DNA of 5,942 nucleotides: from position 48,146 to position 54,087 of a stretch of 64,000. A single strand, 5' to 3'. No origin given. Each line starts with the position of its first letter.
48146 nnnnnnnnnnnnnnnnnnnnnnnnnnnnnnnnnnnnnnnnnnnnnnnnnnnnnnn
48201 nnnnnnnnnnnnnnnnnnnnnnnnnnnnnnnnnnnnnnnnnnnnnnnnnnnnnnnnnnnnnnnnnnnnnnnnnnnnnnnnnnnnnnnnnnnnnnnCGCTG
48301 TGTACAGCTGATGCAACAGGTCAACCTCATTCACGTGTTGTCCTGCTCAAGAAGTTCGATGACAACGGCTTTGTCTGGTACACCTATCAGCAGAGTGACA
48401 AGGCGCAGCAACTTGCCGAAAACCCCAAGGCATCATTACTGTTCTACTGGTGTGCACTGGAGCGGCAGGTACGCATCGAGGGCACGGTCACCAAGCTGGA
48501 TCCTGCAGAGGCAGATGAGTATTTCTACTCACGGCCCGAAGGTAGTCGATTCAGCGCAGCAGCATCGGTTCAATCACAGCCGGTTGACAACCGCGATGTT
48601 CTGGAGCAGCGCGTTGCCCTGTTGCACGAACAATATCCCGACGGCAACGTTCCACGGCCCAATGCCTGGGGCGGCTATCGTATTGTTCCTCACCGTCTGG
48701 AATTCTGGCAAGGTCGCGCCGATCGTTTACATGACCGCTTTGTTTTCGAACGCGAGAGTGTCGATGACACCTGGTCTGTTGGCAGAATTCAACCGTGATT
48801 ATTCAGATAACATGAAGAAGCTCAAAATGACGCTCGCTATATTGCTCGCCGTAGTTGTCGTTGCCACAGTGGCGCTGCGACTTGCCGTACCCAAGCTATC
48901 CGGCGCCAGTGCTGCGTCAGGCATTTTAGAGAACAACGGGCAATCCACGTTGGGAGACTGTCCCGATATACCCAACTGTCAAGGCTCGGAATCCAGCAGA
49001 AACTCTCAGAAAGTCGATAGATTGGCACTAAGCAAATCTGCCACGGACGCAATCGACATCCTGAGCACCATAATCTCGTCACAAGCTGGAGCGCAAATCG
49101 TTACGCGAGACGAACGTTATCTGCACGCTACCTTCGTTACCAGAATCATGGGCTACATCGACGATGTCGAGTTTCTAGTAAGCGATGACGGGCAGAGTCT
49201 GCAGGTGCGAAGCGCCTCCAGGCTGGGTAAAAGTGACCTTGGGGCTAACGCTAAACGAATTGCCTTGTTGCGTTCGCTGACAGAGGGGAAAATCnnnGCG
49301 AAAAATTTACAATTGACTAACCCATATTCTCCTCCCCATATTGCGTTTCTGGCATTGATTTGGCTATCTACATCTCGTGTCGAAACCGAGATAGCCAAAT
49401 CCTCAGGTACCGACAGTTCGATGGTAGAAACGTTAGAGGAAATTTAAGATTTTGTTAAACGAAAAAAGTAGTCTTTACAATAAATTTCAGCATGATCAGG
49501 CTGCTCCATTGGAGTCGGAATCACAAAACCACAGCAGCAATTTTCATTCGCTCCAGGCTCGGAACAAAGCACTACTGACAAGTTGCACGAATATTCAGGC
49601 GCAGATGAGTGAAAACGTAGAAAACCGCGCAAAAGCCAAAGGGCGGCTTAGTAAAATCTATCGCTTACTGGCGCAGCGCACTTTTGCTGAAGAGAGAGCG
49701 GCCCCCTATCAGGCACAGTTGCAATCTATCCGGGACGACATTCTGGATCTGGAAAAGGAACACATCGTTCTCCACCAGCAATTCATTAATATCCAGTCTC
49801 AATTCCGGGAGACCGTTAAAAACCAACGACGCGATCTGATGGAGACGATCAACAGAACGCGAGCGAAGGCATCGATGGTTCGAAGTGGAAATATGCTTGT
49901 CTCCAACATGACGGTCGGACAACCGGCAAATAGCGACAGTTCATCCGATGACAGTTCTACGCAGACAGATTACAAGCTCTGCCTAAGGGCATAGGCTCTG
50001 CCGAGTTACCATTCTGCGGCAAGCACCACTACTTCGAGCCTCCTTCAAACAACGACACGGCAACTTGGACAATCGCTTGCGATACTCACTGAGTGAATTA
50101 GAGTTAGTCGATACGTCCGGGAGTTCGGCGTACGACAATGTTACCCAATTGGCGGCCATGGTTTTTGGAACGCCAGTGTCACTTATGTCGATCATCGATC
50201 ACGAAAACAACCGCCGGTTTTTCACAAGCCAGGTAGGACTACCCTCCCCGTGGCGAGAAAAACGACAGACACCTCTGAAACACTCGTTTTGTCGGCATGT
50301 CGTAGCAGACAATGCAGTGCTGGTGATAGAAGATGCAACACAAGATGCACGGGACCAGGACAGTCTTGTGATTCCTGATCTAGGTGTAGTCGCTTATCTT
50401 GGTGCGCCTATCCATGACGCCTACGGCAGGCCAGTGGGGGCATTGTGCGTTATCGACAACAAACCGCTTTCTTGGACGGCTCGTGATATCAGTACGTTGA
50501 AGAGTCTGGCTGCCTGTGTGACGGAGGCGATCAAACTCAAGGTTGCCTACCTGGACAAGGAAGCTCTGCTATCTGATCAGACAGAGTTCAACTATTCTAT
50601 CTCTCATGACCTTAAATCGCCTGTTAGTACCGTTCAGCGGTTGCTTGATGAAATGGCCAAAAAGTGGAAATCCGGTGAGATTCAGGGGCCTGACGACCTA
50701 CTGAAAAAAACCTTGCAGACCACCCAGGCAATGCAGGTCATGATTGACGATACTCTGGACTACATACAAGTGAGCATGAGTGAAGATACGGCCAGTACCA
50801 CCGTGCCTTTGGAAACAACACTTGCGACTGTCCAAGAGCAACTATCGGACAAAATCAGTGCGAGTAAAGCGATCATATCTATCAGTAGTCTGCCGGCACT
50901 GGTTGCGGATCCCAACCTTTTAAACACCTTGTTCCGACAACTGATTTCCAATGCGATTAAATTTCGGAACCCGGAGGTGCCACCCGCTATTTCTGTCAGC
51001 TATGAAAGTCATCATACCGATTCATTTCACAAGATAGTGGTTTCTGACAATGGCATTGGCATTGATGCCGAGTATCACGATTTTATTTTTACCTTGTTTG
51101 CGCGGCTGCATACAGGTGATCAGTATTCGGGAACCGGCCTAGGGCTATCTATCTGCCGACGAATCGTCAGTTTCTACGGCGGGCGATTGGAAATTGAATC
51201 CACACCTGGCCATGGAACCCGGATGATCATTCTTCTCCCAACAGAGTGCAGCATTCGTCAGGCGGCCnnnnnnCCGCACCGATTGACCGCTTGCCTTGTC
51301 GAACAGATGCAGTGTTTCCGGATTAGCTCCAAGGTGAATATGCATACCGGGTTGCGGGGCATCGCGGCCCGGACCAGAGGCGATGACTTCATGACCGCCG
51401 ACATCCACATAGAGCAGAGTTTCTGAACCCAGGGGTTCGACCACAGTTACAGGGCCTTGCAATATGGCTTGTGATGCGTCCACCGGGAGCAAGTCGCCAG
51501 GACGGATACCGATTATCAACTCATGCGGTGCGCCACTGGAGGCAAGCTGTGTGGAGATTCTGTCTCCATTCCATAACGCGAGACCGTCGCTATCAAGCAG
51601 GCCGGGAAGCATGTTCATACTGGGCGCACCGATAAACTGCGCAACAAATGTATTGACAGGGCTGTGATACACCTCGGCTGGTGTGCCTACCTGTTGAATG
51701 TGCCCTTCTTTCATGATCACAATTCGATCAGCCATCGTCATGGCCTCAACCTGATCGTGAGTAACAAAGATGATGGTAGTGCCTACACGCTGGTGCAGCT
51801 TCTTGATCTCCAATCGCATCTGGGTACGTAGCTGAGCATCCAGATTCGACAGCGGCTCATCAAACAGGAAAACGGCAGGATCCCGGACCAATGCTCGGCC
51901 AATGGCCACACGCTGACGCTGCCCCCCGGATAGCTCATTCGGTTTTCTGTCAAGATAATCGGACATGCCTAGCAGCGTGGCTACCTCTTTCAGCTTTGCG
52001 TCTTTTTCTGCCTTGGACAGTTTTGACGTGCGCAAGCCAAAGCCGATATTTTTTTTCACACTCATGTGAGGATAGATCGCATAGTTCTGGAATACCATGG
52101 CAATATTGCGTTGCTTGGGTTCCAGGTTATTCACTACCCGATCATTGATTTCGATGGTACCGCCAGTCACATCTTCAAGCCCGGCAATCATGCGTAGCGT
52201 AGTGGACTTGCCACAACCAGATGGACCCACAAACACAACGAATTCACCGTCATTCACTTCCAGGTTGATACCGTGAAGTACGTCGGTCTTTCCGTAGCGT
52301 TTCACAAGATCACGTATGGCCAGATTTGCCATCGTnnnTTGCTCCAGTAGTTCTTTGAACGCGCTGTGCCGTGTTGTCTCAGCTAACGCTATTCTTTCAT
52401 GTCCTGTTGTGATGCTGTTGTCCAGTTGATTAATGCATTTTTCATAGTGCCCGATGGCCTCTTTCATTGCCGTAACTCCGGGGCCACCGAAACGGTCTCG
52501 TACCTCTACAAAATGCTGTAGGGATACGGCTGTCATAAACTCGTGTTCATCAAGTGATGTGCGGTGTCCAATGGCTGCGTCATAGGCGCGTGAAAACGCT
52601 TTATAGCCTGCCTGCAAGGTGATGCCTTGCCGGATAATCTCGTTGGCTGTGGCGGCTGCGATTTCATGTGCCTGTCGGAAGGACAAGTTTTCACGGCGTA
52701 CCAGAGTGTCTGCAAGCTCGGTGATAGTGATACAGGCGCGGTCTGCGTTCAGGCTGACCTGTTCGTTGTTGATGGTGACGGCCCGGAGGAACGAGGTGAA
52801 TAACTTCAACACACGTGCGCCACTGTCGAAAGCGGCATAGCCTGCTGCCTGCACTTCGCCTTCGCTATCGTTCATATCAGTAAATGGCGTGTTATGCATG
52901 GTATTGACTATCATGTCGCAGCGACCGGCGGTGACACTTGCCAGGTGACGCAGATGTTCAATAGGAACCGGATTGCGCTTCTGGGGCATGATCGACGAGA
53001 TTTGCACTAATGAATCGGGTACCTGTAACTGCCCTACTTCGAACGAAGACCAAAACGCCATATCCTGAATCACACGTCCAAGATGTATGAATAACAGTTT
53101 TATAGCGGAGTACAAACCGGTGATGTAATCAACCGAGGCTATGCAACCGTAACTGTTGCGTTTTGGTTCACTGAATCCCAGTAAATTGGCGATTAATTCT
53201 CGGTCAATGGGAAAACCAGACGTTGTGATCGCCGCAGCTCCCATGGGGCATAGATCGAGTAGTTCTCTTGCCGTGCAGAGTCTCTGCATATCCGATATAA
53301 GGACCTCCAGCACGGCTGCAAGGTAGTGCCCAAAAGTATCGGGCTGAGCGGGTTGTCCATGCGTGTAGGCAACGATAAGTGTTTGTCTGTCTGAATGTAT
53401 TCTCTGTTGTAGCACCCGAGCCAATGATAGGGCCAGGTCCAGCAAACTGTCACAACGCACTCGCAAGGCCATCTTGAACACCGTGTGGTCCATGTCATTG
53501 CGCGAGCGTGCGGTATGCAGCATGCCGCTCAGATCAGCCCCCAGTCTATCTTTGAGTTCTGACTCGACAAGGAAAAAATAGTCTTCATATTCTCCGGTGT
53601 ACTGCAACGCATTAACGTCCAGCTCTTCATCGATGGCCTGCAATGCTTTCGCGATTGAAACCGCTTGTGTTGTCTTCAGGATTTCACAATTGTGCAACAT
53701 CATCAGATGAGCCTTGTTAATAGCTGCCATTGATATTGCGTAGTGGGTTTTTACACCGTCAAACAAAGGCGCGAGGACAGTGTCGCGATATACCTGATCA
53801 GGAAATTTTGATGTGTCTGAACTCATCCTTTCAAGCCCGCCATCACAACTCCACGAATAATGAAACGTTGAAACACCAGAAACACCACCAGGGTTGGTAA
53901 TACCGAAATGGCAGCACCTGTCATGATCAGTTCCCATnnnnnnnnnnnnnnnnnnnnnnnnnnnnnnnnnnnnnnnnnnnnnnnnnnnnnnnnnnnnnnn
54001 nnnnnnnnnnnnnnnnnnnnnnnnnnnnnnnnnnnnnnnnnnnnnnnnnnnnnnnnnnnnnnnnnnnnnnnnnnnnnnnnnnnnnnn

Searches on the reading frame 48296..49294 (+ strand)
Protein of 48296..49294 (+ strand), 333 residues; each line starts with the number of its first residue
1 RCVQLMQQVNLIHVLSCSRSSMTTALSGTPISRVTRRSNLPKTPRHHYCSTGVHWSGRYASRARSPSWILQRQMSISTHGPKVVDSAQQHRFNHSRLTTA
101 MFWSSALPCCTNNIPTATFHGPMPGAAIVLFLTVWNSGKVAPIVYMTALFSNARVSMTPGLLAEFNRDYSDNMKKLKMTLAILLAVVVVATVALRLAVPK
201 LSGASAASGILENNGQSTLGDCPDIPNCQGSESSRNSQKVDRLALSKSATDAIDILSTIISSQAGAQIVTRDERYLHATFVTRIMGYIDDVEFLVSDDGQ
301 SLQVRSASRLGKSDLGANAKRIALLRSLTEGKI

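Call 70: search_protein_families(library=pfam, proteins=[window:48296-49294:+], max_evalue=0.00001)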
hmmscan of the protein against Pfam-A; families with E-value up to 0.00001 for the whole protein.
window:48296-49294:+ (333 aa): 1 family
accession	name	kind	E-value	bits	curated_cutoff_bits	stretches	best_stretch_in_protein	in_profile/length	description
PF07386.16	DUF1499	-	1.3e-28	100.1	22.6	1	219-327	2-112/114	Protein of unknown function (DUF1499)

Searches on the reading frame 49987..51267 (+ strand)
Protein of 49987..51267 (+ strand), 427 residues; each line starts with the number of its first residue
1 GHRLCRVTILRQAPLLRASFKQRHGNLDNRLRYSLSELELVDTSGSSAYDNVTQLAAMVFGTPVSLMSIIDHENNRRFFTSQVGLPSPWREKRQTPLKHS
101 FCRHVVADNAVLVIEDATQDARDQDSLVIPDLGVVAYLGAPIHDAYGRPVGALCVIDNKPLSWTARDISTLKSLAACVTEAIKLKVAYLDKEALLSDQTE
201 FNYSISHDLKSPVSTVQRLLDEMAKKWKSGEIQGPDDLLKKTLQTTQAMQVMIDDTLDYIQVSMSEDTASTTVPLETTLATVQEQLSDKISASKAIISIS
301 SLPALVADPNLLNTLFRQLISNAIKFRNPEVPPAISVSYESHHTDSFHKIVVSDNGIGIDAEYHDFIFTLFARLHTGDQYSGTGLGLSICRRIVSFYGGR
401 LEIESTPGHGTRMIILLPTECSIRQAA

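Call 71: search_protein_families(library=pfam, proteins=[window:49987-51267:+], max_evalue=0.00001)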
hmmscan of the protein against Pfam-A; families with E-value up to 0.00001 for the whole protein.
window:49987-51267:+ (427 aa): 3 families
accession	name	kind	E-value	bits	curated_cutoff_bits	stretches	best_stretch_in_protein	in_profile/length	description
PF02518.31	HATPase_c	-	9.4e-24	84.4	26.4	1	308-419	2-109/111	Histidine kinase-, DNA gyrase B-, and HSP90-like ATPase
PF01590.32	GAF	-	2.3e-12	48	22.4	1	48-178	5-129/133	GAF domain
PF13185.12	GAF_2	-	6.2e-09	36.6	28.6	1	50-182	9-135/136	GAF domain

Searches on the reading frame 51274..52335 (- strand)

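Call 71: search_protein_families(library=pfam, proteins=[window:51274-52335:-], max_evalue=0.00001)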
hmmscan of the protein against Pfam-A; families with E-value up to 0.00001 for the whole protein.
window:51274-52335:- (354 aa): 5 families
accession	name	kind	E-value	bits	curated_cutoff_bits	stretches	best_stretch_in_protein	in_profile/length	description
PF00005.33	ABC_tran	-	8.8e-36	124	25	1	20-162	1-136/137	ABC transporter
PF08402.16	TOBE_2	-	1.8e-08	34.8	21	1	275-345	1-76/76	TOBE domain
PF13304.12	AAA_21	-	3e-08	34.5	27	0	118-195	221-300/304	AAA domain, putative AbiEii toxin, Type IV TA system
PF02463.25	SMC_N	-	1.2e-06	28.5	40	1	30-211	24-217/220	RecF/RecN/SMC N terminal domain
PF03459.23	TOBE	-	2.6e-06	28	22.3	1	291-344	6-64/64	TOBE domain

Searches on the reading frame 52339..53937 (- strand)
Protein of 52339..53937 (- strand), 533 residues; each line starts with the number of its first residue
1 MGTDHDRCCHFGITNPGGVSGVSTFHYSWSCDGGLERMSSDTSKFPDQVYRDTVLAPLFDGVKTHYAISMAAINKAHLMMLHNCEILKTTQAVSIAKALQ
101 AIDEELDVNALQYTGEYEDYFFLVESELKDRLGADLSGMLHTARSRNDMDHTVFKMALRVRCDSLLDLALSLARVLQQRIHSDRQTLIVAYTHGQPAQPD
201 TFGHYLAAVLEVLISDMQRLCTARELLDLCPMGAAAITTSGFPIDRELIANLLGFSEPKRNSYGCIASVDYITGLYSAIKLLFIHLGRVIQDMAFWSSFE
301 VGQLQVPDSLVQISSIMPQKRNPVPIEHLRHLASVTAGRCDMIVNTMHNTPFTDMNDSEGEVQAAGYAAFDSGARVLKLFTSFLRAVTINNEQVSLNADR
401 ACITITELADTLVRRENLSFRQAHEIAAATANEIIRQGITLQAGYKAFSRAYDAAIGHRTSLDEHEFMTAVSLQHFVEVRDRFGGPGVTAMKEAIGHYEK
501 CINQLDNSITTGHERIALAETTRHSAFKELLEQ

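Call 71: search_protein_families(library=pfam, proteins=[window:52339-53937:-], max_evalue=0.00001)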
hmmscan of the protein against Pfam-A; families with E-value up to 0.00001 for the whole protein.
window:52339-53937:- (533 aa): 2 families
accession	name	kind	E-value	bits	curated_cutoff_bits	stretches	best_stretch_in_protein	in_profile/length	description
PF00206.25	Lyase_1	-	9.2e-40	137.4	27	1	83-335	43-309/312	Lyase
PF14698.11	ASL_C2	-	2e-09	38.2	27.3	1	403-443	2-41/69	Argininosuccinate lyase C-terminal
